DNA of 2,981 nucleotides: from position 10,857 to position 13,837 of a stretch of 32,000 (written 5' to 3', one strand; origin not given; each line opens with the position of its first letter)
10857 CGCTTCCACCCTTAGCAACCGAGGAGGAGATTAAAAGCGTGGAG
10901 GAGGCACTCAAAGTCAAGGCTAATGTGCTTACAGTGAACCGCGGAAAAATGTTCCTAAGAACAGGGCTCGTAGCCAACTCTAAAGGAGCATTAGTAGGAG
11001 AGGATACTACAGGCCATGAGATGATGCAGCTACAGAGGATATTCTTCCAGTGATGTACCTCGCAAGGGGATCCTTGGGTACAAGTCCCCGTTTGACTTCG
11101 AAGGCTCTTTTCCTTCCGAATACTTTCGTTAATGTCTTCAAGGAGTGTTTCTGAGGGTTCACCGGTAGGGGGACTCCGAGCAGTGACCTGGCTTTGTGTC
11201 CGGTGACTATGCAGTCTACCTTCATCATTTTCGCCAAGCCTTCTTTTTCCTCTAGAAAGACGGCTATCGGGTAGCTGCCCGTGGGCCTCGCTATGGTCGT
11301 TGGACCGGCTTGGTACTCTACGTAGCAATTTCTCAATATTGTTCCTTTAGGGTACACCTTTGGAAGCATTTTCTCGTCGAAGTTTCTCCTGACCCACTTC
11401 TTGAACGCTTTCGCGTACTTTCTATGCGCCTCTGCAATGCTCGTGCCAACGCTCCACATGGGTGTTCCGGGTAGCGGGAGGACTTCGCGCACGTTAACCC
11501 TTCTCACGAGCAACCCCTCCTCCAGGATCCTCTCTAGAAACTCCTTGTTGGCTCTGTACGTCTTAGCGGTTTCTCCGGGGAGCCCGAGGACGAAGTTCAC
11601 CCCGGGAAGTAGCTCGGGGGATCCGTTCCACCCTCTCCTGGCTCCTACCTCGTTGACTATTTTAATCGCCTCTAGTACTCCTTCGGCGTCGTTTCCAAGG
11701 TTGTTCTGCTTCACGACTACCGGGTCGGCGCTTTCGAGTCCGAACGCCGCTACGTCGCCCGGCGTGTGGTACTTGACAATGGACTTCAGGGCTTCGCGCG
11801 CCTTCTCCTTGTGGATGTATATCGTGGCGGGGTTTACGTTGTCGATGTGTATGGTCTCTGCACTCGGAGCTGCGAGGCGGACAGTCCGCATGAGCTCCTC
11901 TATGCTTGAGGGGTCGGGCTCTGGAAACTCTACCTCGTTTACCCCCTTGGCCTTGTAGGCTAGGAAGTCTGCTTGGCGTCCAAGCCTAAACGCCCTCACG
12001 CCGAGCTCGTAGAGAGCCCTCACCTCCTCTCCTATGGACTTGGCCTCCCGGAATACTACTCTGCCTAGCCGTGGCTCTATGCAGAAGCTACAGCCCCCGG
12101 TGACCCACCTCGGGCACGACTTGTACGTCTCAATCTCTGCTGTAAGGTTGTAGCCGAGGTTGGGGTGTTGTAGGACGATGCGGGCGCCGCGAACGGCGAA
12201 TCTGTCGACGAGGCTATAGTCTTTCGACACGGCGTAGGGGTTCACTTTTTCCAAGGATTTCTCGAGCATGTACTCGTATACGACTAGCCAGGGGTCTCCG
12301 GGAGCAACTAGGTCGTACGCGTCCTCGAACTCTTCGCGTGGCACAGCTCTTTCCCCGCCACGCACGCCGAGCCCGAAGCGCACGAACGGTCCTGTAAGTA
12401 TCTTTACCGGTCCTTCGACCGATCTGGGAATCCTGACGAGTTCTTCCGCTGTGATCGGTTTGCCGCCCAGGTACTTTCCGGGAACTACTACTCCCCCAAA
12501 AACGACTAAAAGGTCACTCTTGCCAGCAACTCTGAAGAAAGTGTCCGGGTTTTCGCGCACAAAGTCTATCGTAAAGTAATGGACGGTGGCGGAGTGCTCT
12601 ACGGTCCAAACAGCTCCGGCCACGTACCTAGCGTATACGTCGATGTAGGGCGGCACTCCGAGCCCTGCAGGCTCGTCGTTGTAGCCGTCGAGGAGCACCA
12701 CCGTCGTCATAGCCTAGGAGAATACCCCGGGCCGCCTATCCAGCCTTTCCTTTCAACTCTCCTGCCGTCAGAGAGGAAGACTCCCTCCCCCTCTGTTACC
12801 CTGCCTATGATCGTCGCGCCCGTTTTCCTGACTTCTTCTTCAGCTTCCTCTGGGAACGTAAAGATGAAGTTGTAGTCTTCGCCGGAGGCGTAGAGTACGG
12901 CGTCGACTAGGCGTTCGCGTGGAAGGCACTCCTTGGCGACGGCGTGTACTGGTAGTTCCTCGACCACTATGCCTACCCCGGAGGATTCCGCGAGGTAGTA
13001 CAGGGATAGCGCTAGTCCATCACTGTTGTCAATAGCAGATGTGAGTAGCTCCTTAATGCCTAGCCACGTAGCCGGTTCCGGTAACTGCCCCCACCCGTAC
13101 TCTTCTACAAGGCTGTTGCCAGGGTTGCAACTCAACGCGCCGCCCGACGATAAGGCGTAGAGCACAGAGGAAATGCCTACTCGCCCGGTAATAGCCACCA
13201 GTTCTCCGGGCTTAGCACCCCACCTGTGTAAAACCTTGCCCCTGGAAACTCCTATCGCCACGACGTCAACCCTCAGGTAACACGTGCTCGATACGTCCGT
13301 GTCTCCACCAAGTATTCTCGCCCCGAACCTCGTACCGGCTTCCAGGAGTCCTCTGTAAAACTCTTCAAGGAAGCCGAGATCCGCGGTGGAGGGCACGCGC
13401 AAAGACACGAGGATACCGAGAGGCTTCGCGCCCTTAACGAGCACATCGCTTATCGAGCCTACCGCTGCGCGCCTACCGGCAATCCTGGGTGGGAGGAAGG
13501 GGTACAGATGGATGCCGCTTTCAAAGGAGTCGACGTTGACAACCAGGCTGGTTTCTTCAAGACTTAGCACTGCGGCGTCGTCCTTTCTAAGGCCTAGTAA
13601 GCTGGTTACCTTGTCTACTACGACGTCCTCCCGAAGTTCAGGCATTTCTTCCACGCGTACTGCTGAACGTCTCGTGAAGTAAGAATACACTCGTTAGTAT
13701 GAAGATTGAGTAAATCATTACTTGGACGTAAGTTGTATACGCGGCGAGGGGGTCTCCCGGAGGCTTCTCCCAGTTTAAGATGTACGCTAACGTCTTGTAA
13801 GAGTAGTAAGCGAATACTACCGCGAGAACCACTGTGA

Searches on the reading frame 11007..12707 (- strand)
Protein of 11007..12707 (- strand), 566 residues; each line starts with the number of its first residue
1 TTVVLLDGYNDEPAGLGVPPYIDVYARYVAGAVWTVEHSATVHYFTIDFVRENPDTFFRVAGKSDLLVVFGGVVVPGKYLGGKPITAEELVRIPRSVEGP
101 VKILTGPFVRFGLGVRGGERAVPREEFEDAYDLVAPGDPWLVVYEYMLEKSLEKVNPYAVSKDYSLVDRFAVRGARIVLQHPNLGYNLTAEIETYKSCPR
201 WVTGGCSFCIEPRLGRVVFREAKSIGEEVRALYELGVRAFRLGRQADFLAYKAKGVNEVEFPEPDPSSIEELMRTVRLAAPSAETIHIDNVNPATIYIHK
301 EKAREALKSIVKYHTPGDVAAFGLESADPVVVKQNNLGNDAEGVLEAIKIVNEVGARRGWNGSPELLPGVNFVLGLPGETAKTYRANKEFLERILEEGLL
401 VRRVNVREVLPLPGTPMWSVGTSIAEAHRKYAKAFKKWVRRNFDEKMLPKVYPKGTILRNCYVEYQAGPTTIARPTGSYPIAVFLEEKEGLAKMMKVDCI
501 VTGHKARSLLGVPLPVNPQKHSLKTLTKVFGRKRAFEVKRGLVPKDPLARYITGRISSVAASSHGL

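Call 75: search_protein_families(library=pfam, proteins=[window:11007-12707:-], max_evalue=0.01)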
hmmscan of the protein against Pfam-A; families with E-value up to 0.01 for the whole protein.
window:11007-12707:- (566 aa): 1 family
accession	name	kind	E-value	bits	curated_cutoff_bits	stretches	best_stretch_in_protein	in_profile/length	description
PF04055.27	Radical_SAM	-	7.7e-09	36.4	29.5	1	204-384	9-159/166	Radical SAM superfamily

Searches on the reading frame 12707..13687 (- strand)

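Call 75: search_protein_families(library=pfam, proteins=[window:12707-13687:-], max_evalue=0.01)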
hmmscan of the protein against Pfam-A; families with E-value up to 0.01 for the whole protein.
window:12707-13687:- (326 aa): 2 families
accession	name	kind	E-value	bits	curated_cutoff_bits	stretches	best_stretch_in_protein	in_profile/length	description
PF00586.29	AIRS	-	4.7e-22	78.9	24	1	36-147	2-111/112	AIR synthase related protein, N-terminal domain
PF02769.27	AIRS_C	-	0.0019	18.8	23.1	1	211-305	56-153/156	AIR synthase related protein, C-terminal domain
